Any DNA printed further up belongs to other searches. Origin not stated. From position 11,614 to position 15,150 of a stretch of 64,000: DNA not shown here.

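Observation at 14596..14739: Canonical DnaJ-type J domain (HPD motif) embedded in a 1078-aa membrane protein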

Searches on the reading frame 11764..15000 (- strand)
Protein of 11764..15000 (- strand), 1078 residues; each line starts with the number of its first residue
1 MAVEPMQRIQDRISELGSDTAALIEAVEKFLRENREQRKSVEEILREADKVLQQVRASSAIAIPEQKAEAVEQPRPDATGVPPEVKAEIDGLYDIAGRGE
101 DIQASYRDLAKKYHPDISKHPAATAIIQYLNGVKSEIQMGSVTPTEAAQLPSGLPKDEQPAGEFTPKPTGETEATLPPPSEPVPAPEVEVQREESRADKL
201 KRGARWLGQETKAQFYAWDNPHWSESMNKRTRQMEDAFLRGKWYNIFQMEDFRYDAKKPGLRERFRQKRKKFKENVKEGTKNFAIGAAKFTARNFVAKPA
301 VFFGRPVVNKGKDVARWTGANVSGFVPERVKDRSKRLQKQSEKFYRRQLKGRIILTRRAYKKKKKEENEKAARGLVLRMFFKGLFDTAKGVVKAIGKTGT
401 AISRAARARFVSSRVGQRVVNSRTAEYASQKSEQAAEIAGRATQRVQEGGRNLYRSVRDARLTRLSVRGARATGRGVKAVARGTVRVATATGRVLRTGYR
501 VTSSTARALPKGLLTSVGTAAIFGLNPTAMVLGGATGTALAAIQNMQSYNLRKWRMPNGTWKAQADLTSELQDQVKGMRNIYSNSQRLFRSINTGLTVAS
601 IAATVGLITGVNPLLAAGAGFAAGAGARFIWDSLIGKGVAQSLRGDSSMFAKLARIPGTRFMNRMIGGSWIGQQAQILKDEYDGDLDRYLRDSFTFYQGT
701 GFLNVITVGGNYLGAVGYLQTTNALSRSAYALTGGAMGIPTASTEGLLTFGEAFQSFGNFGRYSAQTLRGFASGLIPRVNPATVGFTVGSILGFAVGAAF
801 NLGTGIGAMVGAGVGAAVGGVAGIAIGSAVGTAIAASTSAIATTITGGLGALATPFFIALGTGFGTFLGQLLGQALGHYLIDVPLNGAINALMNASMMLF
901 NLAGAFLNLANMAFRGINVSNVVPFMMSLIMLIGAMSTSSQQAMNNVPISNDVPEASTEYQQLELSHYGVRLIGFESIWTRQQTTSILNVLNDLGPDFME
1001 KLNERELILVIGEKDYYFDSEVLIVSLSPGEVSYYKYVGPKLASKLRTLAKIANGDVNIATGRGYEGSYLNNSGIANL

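Call 3: search_protein_families(library=pfam, proteins=[window:11764-15000:-], max_evalue=10)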
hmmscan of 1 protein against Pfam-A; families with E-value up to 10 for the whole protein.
window:11764-15000:- (1078 aa): 3 families
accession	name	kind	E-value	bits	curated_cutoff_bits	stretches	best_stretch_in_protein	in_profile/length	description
PF00226.36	DnaJ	-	0.00015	22.2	27.8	1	100-126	15-42/63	DnaJ domain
PF16740.10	SKA2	-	0.72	10.1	30.1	1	8-67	42-101/110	Spindle and kinetochore-associated protein 2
PF19111.5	DUF5798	-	1.9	9.2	27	1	6-68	24-86/89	Family of unknown function (DUF5798)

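Call 7: find_homologous_proteins(query=window:11764-15000:-)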
Query window:11764-15000:-: 8000 candidates shared short words with the query, none scored E <= 0.001.

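Call 9: find_encoding_contigs(protein=window:11764-15000:-, flank=10000, max_places=6)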
Protein window:11764-15000:- (1078 aa): no gene with exactly this product is on record in the collection.

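Call 17: search_protein_families(library=ncbifam, proteins=[window:11764-15000:-], max_evalue=0.1)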
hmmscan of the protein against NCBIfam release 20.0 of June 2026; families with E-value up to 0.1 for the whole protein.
window:11764-15000:- (1078 aa): 5 families
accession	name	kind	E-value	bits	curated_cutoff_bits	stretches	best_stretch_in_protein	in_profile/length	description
NF007618.0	PRK10266.1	equivalog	0.0011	18.4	403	1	101-125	20-44/306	curved DNA-binding protein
TIGR03835.1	termin_org_DnaJ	equivalog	0.0011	17.5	512.25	1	100-131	17-48/871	terminal organelle assembly protein TopJ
TIGR02349.1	DnaJ_bact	equivalog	0.0012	18.3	377.2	1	100-123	15-39/354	molecular chaperone DnaJ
NF037946.1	terminal_TopJ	equivalog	0.0071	14.9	300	1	100-128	20-48/810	terminal organelle assembly protein TopJ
NF010892.0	PRK14299.1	equivalog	0.008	15.4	392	1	100-128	19-47/291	chaperone protein DnaJ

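Call 18: search_protein_families(library=phrogs, proteins=[window:11764-15000:-], max_evalue=0.01)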
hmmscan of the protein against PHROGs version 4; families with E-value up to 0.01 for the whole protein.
window:11764-15000:- (1078 aa): 1 family
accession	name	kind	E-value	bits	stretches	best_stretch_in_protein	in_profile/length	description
phrog_14336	-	unknown function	0.003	17.9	1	100-124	19-43/363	-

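Call 28: search_dna_similar(query=window:11764-15000:-, collection=phages, mode=protein, max_evalue=0.001)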
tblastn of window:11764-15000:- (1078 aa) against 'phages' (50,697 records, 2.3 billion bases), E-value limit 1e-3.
No match.

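Call 31: search_protein_representatives(protein=window:11764-15000:-)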
Query: 1078 residues. Proteins with E-value up to 0.001 (for the whole library): 32; up to 1e-10: 18; up to 1e-30: 5. The best 32 are listed.
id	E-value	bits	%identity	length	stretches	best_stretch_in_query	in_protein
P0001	1.7e-77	278.0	31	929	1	230-1013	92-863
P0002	2.7e-55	204.5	30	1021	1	178-1029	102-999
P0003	9.3e-47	176.3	37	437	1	686-1051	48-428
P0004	2.9e-39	151.5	32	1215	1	345-1027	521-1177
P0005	1.3e-36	142.7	29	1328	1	360-1051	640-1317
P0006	1.6e-29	119.2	30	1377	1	353-1035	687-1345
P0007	8.5e-28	113.5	31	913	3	577-730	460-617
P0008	3.5e-26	108.2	30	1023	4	579-732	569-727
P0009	1.3e-24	102.9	29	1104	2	776-1027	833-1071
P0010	3.8e-23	98.1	30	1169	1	357-1031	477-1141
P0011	3.7e-22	94.8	28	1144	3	578-737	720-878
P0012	1.3e-21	93.0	31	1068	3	579-1033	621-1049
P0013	1.2e-18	83.2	28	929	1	570-1024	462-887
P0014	1.6e-14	69.5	31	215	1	841-1029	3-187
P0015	1.9e-14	69.3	30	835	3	479-719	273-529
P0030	1.7e-04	36.3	25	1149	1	357-1030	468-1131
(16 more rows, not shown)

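Call 35: find_encoding_contigs(protein=P0012, flank=10000, max_places=4)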
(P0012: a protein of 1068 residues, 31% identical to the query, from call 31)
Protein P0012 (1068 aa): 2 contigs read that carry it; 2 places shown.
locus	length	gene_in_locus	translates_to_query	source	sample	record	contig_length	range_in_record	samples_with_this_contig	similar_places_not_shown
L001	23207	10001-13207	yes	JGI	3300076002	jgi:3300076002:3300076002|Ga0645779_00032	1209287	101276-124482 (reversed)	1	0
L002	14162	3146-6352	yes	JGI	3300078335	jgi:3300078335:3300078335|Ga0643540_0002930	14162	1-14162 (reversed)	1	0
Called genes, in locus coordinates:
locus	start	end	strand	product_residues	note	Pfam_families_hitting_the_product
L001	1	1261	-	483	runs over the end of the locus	-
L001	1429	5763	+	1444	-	-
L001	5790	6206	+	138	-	-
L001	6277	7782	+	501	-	-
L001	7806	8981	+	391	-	-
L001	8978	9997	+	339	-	-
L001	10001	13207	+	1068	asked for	-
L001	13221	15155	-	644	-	PF05345:He_PIG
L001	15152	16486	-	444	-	PF01547:SBP_bac_1, PF13416:SBP_bac_8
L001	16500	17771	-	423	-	PF11258:DUF3048, PF17479:DUF3048_C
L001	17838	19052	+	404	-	-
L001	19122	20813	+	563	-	PF06418:CTP_synth_N, PF00117:GATase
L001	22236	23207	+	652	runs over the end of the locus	PF01411:tRNA-synt_2c, PF07973:tRNA_SAD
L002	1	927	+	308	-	?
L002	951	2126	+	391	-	-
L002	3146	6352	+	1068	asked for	-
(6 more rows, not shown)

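Call 36: find_encoding_contigs(protein=P0001, flank=10000, max_places=4)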
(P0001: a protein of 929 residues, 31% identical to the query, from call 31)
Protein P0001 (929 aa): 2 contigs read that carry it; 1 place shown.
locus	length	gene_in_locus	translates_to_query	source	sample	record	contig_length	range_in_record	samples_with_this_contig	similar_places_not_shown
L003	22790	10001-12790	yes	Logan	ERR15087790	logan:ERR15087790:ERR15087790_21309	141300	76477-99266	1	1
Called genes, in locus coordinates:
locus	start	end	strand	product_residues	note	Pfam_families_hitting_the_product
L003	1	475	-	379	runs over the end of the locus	-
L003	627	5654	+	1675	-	-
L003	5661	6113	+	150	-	PF07426:Dynactin_p22 (faint)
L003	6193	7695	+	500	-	-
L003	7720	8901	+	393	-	-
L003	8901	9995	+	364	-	PF25762:HAUS1 (faint)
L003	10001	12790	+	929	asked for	-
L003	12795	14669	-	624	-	PF05345:He_PIG (weak)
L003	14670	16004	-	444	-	PF01547:SBP_bac_1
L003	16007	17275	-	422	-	PF11258:DUF3048, PF17479:DUF3048_C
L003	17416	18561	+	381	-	-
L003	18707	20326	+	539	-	PF06418:CTP_synth_N, PF00117:GATase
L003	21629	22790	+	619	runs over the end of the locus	PF00041:fn3 (faint), PF16656:Pur_ac_phosph_N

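Call 43: find_related_loci(query=window:11764-15000:-, collection=genome_contigs, flank=10000)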
Query window:11764-15000:- (1078 aa) in genome_contigs; peptide patterns used: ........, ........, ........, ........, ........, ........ (x = any residue, [..] = any of these).
152 stretches matched a pattern, but none encodes a relative of the query by tblastn (E <= 1e-3).

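Call 48: search_protein_families(library=pfam, proteins=[P0012, P0001, P0002, P0004, P0005, P0006, P0008, P0009], max_evalue=0.1)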
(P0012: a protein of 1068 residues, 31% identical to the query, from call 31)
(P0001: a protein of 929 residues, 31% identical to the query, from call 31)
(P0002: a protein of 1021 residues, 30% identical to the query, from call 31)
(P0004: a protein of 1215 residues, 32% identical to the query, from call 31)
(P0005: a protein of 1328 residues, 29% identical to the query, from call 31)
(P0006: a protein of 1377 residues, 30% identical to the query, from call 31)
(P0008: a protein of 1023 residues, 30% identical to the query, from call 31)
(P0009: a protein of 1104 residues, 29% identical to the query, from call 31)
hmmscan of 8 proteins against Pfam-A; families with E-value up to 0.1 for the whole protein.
P0012 (1068 aa): 1 family
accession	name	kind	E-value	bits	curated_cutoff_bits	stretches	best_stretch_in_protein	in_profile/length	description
PF13441.11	Gly-zipper_YMGG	-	0.012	15.7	28.9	1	810-846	8-43/45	YMGG-like Gly-zipper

P0001 (929 aa): 0 families

P0002 (1021 aa): 0 families

P0004 (1215 aa): 0 families

P0005 (1328 aa): 3 families
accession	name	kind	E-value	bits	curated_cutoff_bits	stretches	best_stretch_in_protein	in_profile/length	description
PF05345.18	He_PIG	-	0.016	16.1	24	1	346-388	53-95/96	Putative Ig domain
PF04191.18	PEMT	-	0.032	15.1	25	0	943-1017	8-79/105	Phospholipid methyltransferase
PF20164.4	GspA_SrpA_N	-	0.05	14.4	27.4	0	283-327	55-100/117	GspA/SrpA SigLec-like domain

P0006 (1377 aa): 5 families
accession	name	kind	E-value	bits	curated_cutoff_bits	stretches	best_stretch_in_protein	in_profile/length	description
PF05345.18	He_PIG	-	8.8e-15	55.4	24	0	312-354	50-95/96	Putative Ig domain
PF00028.23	Cadherin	-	1.5e-05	25.7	28.8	0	378-418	12-52/93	Cadherin domain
PF20721.2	C19orf12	-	0.00025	21.3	30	1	935-979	36-79/163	C19orf12-like protein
PF13488.11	Gly-zipper_Omp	-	0.012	15.9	25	1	949-982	7-42/46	Glycine zipper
PF12980.13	DUF3864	-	0.044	14.5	27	0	420-460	32-72/80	Domain of Unknown Function with PDB structure (DUF3864)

P0008 (1023 aa): 0 families

P0009 (1104 aa): 1 family
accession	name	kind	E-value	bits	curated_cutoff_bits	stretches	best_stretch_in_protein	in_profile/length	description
PF16403.11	Bact_surface_Ig-like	-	0.0074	16.8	27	1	247-279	39-71/71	Bacterial surface protein, Ig-like domain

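Call 50: find_encoding_contigs(protein=P0002, flank=10000, max_places=2)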
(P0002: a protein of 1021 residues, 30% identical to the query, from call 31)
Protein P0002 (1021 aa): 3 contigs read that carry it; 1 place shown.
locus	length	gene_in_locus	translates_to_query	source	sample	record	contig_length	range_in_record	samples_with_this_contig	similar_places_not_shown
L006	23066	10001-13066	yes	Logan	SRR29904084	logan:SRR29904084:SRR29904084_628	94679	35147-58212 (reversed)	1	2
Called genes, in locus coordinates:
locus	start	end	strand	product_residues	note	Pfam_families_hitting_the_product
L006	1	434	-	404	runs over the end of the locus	-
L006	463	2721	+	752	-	-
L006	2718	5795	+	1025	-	-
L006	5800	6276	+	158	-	-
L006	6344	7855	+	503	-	-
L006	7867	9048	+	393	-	-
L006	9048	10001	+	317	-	-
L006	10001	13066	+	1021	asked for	-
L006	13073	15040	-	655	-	PF17957:Big_7 (faint), PF05345:He_PIG, PF17963:Big_9 (weak), PF18911:PKD_4 (faint), PF19077:Big_13 (faint), PF00028:Cadherin (faint)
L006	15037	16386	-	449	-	PF01547:SBP_bac_1, PF13416:SBP_bac_8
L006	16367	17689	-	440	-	PF11258:DUF3048, PF17479:DUF3048_C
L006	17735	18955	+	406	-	-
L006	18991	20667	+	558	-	PF06418:CTP_synth_N, PF00117:GATase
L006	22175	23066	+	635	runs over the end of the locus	PF00041:fn3 (faint), PF16656:Pur_ac_phosph_N, PF19077:Big_13 (faint)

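Call 51: find_encoding_contigs(protein=P0006, flank=10000, max_places=2)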
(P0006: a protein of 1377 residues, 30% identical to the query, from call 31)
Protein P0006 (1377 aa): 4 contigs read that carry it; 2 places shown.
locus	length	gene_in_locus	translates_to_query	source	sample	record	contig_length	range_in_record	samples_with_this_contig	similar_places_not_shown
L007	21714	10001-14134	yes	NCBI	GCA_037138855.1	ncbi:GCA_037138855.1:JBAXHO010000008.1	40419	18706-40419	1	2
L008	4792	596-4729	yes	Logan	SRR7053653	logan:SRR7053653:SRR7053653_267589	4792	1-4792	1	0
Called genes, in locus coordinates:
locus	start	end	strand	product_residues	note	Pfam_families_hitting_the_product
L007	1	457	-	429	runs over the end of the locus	-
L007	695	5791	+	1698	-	-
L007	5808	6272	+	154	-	-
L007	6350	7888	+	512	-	-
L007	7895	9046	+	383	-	-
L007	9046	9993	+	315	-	-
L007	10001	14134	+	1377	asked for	PF05345:He_PIG (faint), PF00028:Cadherin (faint)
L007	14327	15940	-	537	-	PF05345:He_PIG (weak)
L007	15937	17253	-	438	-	PF13416:SBP_bac_8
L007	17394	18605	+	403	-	-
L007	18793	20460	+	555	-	PF01656:CbiA (faint), PF06418:CTP_synth_N, PF00117:GATase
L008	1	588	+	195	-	?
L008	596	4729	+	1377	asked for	PF05345:He_PIG (faint), PF00028:Cadherin (faint)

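Call 52: find_encoding_contigs(protein=P0010, flank=10000, max_places=2)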
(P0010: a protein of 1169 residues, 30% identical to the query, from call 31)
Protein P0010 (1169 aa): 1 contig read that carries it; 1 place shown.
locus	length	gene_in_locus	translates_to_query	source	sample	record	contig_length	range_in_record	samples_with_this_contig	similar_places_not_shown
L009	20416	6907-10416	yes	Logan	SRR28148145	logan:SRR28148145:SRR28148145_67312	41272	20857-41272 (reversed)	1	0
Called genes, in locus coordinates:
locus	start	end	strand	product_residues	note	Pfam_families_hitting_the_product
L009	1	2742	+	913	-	?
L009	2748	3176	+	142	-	-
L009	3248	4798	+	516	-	-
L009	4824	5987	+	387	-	-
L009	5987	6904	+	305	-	-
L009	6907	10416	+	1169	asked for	-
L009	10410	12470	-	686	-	PF17957:Big_7 (faint), PF28423:Epiregulin_C (weak)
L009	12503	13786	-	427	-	PF01547:SBP_bac_1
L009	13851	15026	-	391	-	PF11258:DUF3048, PF17479:DUF3048_C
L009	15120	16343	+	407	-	-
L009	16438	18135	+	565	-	PF06418:CTP_synth_N, PF00117:GATase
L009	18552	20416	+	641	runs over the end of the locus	PF01411:tRNA-synt_2c, PF07973:tRNA_SAD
